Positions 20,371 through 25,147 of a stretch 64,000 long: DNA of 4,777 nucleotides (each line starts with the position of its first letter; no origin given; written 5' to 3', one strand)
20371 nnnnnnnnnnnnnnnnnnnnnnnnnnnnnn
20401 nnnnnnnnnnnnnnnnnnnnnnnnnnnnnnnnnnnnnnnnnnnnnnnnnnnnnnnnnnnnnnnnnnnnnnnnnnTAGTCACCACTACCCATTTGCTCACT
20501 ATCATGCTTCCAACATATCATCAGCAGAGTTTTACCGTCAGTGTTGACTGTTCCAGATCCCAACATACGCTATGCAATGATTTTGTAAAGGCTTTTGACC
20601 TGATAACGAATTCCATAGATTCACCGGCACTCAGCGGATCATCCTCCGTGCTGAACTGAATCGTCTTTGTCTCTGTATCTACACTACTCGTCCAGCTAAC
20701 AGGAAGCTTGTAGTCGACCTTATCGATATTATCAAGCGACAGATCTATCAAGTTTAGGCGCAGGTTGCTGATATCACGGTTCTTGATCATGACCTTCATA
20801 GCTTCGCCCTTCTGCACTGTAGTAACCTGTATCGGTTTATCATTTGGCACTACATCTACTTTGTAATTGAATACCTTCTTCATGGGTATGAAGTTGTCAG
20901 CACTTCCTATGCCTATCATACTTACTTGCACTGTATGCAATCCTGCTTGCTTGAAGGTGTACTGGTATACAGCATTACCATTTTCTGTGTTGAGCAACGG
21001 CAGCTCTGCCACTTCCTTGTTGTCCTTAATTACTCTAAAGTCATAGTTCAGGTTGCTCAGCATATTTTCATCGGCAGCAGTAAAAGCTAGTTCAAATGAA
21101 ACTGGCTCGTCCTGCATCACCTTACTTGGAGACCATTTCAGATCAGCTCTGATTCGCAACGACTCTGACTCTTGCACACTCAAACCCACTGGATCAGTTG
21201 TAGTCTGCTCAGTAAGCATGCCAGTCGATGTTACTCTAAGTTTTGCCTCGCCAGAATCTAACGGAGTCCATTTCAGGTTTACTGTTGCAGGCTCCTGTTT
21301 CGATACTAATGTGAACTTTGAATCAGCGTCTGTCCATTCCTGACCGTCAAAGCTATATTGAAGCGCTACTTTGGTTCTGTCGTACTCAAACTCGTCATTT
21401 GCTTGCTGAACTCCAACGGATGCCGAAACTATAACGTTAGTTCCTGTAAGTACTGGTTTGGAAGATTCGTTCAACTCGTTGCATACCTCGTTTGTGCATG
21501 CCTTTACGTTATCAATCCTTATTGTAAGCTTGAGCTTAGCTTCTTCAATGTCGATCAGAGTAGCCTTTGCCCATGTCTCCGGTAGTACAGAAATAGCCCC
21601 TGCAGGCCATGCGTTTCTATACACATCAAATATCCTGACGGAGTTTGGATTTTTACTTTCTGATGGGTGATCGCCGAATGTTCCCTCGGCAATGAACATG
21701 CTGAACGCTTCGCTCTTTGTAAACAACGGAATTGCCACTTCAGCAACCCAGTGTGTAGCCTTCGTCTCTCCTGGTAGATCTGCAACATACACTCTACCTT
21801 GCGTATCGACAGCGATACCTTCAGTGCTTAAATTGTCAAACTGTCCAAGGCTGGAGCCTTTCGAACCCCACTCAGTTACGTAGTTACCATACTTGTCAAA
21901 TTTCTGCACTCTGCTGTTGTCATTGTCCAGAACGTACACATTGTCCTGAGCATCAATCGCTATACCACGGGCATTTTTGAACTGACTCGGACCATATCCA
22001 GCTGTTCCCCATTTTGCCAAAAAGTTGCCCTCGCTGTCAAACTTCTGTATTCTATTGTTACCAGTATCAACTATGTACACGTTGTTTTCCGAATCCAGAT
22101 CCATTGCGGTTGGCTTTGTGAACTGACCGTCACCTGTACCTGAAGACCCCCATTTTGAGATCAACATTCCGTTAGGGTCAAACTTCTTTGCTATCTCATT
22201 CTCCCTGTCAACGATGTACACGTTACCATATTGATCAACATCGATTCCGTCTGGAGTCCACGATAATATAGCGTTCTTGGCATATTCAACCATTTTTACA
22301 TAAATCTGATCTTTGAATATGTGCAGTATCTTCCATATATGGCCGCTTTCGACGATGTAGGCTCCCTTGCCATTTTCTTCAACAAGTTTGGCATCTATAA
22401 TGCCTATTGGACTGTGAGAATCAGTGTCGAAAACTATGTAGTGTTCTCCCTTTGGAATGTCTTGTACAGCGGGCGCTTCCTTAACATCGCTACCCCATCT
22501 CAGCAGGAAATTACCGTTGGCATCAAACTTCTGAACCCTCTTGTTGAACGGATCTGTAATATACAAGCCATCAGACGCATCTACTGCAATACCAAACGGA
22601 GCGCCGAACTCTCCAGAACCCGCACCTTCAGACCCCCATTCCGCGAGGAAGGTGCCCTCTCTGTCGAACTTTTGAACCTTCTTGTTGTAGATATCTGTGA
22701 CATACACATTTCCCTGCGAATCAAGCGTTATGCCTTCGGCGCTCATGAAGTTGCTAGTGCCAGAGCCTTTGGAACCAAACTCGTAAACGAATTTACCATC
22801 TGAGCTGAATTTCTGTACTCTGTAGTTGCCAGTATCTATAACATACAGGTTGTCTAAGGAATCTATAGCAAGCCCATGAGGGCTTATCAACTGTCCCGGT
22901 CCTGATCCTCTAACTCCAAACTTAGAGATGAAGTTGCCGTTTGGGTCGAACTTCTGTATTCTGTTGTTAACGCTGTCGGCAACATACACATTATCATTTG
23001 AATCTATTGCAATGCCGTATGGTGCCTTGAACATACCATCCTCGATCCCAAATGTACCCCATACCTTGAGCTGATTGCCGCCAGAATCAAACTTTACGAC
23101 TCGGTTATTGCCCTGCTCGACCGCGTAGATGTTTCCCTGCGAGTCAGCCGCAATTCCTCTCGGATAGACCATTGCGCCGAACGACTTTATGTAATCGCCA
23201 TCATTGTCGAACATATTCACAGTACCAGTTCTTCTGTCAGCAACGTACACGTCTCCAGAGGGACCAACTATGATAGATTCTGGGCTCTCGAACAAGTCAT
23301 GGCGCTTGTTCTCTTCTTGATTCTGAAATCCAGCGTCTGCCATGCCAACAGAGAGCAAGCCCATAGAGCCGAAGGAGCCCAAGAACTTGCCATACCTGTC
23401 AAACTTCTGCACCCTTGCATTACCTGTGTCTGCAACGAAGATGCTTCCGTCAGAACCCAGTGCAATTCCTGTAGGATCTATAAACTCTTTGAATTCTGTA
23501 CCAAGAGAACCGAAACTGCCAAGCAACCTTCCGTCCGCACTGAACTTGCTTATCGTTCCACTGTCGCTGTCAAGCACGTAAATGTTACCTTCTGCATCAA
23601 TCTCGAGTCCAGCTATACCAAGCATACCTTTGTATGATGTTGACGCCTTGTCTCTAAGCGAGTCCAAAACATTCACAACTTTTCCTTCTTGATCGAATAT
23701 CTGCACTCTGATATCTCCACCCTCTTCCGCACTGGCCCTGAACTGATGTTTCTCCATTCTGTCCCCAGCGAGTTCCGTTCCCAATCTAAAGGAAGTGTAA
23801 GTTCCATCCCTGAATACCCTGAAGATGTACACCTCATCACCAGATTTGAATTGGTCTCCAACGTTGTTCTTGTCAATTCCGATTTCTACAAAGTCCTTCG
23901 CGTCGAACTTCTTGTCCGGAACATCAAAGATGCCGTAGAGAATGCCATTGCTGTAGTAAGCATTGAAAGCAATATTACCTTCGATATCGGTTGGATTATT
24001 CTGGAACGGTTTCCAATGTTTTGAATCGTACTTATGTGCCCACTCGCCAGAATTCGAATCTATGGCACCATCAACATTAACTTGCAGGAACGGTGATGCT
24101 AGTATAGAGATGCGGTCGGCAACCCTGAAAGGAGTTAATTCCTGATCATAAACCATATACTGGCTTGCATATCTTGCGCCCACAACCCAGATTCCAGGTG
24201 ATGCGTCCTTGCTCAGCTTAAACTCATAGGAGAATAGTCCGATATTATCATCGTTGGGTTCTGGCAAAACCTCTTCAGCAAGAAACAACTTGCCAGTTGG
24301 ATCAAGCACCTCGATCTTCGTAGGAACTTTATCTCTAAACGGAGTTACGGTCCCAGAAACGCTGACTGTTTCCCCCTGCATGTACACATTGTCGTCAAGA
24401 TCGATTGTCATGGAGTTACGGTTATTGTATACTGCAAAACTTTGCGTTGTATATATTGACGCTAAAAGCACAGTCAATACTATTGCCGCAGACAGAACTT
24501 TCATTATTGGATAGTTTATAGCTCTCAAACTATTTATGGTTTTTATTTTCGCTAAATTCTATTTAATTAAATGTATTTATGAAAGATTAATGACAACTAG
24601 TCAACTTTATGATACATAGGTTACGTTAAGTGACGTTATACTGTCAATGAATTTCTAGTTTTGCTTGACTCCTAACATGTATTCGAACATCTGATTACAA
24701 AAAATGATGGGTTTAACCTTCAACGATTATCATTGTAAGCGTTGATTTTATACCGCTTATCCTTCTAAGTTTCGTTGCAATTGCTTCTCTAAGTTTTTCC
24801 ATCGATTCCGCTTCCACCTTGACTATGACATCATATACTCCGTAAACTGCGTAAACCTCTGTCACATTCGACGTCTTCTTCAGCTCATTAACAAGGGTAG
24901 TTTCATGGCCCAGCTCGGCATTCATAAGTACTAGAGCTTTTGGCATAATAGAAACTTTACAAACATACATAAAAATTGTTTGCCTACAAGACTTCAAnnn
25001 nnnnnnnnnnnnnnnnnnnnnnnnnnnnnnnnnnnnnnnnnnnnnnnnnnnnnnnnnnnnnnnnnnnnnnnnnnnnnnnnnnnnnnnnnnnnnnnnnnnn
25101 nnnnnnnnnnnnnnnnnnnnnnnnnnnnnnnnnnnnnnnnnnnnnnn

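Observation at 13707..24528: Six co-directional genes encoding five exported proteins plus a single wHTH: a candidate extracellular 'processing/adhesion' locus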

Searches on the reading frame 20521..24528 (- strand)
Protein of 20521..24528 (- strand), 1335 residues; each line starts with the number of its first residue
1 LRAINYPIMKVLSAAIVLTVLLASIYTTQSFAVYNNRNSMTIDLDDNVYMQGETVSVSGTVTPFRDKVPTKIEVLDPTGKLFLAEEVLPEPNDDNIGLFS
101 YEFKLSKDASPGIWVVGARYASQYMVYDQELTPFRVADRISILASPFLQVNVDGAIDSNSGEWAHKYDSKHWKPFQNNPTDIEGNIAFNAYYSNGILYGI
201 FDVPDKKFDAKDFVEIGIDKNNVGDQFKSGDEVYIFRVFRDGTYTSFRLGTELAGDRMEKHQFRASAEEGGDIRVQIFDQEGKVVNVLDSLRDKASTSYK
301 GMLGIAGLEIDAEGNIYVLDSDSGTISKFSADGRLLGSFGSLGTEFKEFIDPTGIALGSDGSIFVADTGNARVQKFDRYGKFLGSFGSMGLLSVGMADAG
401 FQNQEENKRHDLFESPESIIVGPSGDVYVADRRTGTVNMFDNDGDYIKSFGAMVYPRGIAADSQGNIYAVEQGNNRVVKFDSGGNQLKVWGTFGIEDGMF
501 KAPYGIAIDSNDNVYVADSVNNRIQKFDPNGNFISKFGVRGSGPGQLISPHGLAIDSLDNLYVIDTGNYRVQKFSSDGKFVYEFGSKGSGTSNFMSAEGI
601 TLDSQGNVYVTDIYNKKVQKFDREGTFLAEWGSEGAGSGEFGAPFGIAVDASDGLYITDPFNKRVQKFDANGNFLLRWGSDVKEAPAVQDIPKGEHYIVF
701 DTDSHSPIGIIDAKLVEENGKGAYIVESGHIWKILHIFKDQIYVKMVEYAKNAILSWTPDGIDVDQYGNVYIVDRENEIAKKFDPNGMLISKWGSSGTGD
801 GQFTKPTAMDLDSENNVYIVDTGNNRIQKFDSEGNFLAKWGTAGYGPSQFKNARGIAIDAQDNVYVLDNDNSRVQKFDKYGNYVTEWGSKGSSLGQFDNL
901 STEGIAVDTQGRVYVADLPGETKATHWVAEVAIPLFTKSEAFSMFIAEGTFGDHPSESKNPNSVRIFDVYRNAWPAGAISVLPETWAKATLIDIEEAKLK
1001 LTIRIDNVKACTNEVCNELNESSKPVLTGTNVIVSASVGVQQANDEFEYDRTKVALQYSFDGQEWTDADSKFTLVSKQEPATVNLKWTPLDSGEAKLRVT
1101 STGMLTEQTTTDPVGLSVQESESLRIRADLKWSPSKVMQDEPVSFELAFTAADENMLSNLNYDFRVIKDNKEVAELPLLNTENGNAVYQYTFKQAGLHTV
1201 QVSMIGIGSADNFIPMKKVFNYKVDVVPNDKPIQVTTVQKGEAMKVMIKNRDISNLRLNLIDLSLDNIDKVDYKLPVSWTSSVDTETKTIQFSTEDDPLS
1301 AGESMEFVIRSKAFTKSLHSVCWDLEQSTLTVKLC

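Call 4: search_protein_families(library=pfam, proteins=[window:20521-24528:-], max_evalue=0.01)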
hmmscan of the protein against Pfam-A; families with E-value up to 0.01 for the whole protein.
window:20521-24528:- (1335 aa): 15 families
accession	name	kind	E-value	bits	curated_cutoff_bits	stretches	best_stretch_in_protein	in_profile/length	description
PF01436.27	NHL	-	8.7e-70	227.9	20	7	351-376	3-28/28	NHL repeat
PF17170.10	DUF5128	-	3.4e-28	99.2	22.9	5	606-731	54-178/321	6-bladed beta-propeller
PF08450.18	SGL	-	1e-24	87.9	26.3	2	509-582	142-218/246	SMP-30/Gluconolactonase/LRE-like region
PF06739.17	SBBP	-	3e-21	75.5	20.5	0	454-468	13-27/38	Beta-propeller repeat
PF25021.1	TEN_NHL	-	2e-16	60.4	27.1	0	750-797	136-180/357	Teneurin NHL domain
PF13449.12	Phytase-like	-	9.8e-16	58.9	27.6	0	305-392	6-110/284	Esterase-like activity of phytase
PF22701.2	Mala_s_1-like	-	2.8e-15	57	27.5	1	552-657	44-145/195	Mal s 1 allergenic protein-like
PF24684.1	Vgb_lyase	-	1e-11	44.7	50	0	550-673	15-128/290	Virginiamycin B lyase family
PF06977.17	SdiA-regulated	-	8.9e-09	35.3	21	0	856-917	177-240/249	SdiA-regulated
PF15869.11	TolB_like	-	3.2e-06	27.1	29.2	0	501-573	19-91/296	TolB-like 6-blade propeller-like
PF09000.15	Cytotoxic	-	5.8e-06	27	22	0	292-340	15-63/80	Cytotoxic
PF01835.25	MG2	-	2.1e-05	25.3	32.8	1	47-124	9-86/96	MG2 domain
PF16288.11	DUF4934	-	6.2e-05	23.5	27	0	815-884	33-101/102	Domain of unknown function (DUF4934)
PF00630.25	Filamin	-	0.00071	20.8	26.9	0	1139-1204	19-82/93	Filamin/ABP280 repeat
PF20067.5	SSL_N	-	0.0064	16.8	18.9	0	903-920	24-41/46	Strictosidine synthase-like, N-terminal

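Call 5: search_protein_families(library=ncbifam, proteins=[window:20521-24528:-], max_evalue=0.01)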
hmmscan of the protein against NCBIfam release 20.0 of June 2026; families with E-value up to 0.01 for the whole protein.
window:20521-24528:- (1335 aa): 4 families
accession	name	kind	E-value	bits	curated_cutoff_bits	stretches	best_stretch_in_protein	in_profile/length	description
NF035926.1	scyF_NHL_VPEP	equivalog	4.7e-114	381.4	350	4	413-586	101-285/376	scytonemin biosynthesis PEP-CTERM protein ScyF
NF047780.1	LIC12708_fam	subfamily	4.2e-21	75.2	150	2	359-540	65-223/391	LIC_12708 family protein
NF033206.1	ScyE_fam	subfamily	7.5e-21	75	80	1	284-370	236-322/333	ScyD/ScyE family protein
NF047494.1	Lepto_SBBP_lipo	equivalog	5.7e-12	45.1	400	3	460-589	87-231/466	SBBP repeat beta-propeller lipoprotein, LipL53 family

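Call 77: search_solved_structures(query=window:20521-24528:-, max_evalue=0.00001)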
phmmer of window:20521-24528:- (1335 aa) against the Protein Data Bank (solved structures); distinct sequences matched with E-value up to 0.00001: 49.
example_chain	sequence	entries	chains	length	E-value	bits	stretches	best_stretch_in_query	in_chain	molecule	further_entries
8j72_A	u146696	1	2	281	6.5e-61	209.5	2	490-661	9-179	E3 ubiquitin-protein ligase TRIM71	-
6d69_A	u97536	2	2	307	1.8e-54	188.1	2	535-680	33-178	NHL Repeat Region of D. melanogaster Thin | Thin, isoform D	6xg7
6fpt_A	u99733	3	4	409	4.4e-54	186.8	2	486-664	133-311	E3 ubiquitin-protein ligase TRIM71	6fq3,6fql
9jur_A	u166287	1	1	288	7.1e-53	182.8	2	490-665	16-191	E3 ubiquitin-protein ligase TRIM71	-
7qrx_A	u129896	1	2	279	1e-52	182.3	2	490-664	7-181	E3 ubiquitin-protein ligase TRIM71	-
3wwa_A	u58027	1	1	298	8e-52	179.3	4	449-576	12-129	Pizza7H protein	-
6i38_A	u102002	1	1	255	3e-50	174.1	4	449-576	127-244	nv2Pizza6-AYW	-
7b96_A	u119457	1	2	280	5.7e-47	163.3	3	497-629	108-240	Isoform 2 of Tripartite motif-containing protein 2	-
7b2r_A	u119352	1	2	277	1.3e-46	162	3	497-629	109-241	Tripartite motif-containing protein 2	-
7qrv_A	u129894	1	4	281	1.4e-46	162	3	498-629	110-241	Tripartite motif-containing protein 2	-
6ren_A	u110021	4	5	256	1.2e-45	158.9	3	450-576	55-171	3fPizza6-SH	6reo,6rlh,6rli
7qrw_A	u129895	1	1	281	8.9e-41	142.7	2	497-629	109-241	Isoform 4 of Tripartite motif-containing protein 3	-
3ww9_A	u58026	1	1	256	1.2e-38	135.7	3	449-575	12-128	pizza6 protein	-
6f0t_A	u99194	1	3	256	7.3e-38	133.1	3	449-575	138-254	Pizza6-SFW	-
6rej_A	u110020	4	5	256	1e-35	125.9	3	449-576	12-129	Pizza6-SH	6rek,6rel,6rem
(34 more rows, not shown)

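Call 99: search_protein_families(library=padloc, proteins=[window:20521-24528:-], max_evalue=0.01)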
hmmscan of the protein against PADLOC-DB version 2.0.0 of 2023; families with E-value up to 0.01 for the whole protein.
window:20521-24528:- (1335 aa): 1 family
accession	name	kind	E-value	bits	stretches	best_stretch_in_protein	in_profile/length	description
PDLC04043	PD-T4-6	-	1.2e-14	52.3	2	453-529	360-431/452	-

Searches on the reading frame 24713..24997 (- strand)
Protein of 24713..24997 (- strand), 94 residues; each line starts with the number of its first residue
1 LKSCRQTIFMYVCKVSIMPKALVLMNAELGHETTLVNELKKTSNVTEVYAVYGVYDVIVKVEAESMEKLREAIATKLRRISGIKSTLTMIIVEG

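Call 4: search_protein_families(library=pfam, proteins=[window:24713-24997:-], max_evalue=0.01)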
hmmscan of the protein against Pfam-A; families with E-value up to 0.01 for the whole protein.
window:24713-24997:- (94 aa): 1 family
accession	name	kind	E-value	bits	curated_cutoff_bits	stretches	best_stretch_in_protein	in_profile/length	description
PF01037.27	AsnC_trans_reg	-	3.5e-15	56.1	25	1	28-93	6-72/73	Lrp/AsnC ligand binding domain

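Call 5: search_protein_families(library=ncbifam, proteins=[window:24713-24997:-], max_evalue=0.01)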
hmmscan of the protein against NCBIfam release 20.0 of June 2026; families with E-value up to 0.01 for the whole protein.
window:24713-24997:- (94 aa): 5 families
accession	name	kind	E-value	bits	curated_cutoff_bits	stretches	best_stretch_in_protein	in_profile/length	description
NF040947.1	trans_reg_LysM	equivalog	1.1e-09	38.2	180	1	19-92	60-133/136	HTH-type transcriptional regulator LysM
NF008384.0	PRK11179.1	equivalog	1e-08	35.1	227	1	34-92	85-143/153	transcriptional regulator AsnC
NF041395.1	TranRegLrpA1_Halo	equivalog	0.00049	20.1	250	1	18-87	64-133/142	HTH-type transcriptional regulator LrpA1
NF008370.0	PRK11169.1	equivalog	0.00093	18.9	233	1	38-93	96-151/164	leucine-responsive transcriptional regulator Lrp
NF040820.1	trans_reg_LrpA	equivalog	0.0041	17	250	1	35-93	80-138/141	HTH-type transcriptional regulator LrpA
